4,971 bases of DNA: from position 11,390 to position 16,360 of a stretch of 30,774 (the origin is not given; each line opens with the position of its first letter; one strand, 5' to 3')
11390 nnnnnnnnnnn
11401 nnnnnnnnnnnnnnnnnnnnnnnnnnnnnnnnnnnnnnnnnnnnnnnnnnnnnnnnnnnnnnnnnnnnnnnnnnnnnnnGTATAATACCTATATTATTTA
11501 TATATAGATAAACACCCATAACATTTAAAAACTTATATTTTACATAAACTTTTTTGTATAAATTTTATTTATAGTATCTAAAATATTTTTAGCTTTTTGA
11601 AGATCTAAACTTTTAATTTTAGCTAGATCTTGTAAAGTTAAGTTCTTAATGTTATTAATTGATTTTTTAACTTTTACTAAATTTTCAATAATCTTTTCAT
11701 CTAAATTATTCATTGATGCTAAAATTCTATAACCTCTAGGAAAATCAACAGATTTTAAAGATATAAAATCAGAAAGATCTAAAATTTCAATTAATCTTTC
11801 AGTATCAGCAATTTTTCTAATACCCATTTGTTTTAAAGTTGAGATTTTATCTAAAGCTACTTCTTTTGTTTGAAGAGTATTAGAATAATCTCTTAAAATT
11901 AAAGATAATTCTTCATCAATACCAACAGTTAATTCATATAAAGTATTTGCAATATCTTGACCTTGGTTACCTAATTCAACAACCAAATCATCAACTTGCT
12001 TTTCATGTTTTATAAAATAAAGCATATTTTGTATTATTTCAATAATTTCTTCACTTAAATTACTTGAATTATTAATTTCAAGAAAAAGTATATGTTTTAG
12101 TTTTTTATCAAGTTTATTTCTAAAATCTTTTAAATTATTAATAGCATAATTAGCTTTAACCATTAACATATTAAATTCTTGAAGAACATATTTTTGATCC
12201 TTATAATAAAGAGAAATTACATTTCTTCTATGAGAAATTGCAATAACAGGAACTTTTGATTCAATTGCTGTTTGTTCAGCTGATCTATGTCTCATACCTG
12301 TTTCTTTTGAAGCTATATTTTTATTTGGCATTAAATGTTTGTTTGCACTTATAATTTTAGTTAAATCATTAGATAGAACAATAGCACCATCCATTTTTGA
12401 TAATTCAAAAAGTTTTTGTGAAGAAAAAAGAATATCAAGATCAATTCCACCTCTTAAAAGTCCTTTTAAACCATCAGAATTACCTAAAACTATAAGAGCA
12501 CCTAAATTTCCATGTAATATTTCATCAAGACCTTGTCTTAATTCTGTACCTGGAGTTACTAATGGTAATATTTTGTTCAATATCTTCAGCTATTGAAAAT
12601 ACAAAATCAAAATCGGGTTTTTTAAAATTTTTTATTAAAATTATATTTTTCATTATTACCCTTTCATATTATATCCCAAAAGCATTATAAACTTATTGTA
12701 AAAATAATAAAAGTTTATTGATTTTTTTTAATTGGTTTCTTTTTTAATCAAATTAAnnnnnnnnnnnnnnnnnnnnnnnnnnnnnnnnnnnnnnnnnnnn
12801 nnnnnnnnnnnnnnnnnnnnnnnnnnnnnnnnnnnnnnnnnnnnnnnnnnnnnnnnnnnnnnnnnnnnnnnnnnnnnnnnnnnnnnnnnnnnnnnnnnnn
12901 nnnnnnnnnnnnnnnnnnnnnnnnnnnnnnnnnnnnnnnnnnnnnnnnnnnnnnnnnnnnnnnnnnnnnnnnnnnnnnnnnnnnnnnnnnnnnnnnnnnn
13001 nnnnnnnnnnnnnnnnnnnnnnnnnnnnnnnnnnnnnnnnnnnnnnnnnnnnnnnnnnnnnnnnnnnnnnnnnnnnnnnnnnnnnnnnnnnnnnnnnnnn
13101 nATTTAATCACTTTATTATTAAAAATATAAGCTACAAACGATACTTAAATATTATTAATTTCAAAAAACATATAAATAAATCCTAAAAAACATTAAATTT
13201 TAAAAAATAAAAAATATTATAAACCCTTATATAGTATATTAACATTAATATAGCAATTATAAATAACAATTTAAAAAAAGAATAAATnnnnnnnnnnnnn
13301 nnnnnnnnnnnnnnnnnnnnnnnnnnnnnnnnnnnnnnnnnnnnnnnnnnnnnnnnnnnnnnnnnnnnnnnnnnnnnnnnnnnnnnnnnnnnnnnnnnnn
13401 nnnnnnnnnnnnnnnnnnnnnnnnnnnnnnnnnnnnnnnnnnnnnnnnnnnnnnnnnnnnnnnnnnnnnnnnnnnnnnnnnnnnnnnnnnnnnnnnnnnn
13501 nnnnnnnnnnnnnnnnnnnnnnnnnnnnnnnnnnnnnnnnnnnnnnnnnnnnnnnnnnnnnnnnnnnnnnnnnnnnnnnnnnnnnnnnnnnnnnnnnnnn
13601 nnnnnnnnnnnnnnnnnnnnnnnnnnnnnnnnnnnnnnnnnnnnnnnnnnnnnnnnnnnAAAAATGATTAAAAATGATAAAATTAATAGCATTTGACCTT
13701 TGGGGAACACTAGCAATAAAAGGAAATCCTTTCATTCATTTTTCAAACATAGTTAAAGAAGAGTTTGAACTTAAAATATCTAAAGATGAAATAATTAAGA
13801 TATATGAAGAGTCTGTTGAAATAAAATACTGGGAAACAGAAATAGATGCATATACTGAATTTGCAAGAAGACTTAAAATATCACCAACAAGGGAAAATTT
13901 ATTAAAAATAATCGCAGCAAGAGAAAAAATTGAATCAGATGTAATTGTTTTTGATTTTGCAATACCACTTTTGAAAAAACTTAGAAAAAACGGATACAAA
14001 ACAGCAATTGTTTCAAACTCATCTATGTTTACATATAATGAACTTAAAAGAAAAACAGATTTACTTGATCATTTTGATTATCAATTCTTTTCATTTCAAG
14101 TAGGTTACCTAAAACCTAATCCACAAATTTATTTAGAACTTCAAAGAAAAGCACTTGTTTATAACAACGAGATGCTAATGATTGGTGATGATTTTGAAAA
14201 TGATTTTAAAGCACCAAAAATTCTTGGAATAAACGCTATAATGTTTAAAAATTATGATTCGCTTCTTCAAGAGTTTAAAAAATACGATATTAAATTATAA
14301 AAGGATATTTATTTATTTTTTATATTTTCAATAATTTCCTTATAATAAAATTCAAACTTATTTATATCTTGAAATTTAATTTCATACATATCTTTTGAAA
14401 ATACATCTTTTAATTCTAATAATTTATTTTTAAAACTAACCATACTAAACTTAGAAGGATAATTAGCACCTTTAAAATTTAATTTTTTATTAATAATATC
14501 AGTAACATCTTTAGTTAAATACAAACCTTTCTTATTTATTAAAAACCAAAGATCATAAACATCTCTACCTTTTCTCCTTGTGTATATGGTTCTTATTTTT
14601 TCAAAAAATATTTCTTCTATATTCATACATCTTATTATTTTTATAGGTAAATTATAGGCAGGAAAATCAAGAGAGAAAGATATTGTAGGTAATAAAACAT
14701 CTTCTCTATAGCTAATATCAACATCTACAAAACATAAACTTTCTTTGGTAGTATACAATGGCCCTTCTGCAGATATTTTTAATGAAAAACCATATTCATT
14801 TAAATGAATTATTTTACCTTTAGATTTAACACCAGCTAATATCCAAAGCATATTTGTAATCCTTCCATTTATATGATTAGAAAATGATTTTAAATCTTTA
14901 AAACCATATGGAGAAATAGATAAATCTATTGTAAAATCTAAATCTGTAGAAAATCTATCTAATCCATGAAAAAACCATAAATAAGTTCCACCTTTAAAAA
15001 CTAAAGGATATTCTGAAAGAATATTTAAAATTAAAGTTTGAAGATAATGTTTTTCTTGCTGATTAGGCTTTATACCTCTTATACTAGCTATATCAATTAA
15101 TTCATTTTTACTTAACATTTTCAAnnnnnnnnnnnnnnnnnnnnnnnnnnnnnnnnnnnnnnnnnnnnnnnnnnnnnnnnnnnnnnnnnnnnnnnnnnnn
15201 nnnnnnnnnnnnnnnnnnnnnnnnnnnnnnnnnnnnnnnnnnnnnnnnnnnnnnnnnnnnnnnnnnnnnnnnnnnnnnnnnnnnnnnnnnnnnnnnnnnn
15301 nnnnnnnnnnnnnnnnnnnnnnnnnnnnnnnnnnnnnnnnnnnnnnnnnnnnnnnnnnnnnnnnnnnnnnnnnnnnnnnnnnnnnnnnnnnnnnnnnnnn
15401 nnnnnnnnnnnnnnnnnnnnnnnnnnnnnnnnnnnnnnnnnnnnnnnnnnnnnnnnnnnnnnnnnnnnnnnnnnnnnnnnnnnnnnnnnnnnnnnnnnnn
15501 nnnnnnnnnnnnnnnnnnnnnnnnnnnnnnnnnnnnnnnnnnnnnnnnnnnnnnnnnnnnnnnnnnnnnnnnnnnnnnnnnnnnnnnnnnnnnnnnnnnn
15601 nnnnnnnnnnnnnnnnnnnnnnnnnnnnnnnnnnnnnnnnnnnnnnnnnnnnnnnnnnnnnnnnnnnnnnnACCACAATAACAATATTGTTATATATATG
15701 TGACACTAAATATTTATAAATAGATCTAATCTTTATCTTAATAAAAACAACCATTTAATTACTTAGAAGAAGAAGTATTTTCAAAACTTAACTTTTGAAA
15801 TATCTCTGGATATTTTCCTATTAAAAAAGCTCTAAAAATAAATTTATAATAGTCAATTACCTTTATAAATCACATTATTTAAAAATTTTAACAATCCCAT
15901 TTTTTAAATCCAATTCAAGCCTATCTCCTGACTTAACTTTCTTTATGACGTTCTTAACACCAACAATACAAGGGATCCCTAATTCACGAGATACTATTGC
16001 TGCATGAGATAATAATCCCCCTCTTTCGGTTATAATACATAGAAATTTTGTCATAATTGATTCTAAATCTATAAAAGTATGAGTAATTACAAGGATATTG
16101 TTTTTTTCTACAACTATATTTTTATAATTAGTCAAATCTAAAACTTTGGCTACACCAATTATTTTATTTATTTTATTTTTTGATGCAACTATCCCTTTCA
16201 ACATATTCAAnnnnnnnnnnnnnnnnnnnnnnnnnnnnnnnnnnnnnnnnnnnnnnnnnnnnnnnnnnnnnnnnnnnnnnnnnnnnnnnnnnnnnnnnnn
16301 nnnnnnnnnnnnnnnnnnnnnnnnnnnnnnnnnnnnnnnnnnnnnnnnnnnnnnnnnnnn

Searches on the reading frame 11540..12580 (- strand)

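Call 25: search_protein_families(library=pfam, proteins=[window:11540-12580:-], max_evalue=0.001)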
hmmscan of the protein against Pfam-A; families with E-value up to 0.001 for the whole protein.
window:11540-12580:- (346 aa): 2 families
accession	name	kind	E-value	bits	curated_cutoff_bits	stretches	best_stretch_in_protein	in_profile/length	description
PF02457.21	DAC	-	2.2e-24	85.8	27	1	16-129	2-118/119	DisA bacterial checkpoint controller nucleotide-binding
PF10635.14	DisA-linker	-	5e-18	65.7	25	1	133-270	1-136/142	DisA bacterial checkpoint controller linker region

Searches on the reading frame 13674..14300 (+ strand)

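Call 25: search_protein_families(library=pfam, proteins=[window:13674-14300:+], max_evalue=0.001)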
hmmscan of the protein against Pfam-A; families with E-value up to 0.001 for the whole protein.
window:13674-14300:+ (208 aa): 3 families
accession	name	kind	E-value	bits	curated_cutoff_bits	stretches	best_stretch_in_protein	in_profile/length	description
PF00702.32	Hydrolase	-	1.5e-19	71.6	26.4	1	2-182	1-188/191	haloacid dehalogenase-like hydrolase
PF13419.12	HAD_2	-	5e-18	66.3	23.8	1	5-190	1-177/178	Haloacid dehalogenase-like hydrolase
PF13242.12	Hydrolase_like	-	0.00034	20.9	22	1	147-190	4-47/75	HAD-hyrolase-like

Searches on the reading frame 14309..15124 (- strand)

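Call 8: search_protein_families(library=pfam, proteins=[window:14309-15124:-], max_evalue=0.01)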
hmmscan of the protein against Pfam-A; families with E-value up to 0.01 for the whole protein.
window:14309-15124:- (271 aa): 1 family
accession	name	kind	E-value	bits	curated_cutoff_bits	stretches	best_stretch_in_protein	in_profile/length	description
PF08843.17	AbiEii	-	2.4e-26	93.5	22.5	1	37-233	11-192/238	Nucleotidyl transferase AbiEii toxin, Type IV TA system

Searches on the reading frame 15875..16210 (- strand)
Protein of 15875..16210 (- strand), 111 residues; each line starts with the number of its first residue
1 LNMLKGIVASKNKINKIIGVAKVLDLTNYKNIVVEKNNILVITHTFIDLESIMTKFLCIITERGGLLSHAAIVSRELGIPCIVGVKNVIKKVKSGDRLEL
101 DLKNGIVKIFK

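Call 8: search_protein_families(library=pfam, proteins=[window:15875-16210:-], max_evalue=0.01)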
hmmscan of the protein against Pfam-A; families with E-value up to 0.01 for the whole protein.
window:15875-16210:- (111 aa): 1 family
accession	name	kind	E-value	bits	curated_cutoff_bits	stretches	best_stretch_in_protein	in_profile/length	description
PF00391.29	PEP-utilizers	-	2.4e-21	75.5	23.1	1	35-105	2-72/72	PEP-utilising enzyme, mobile domain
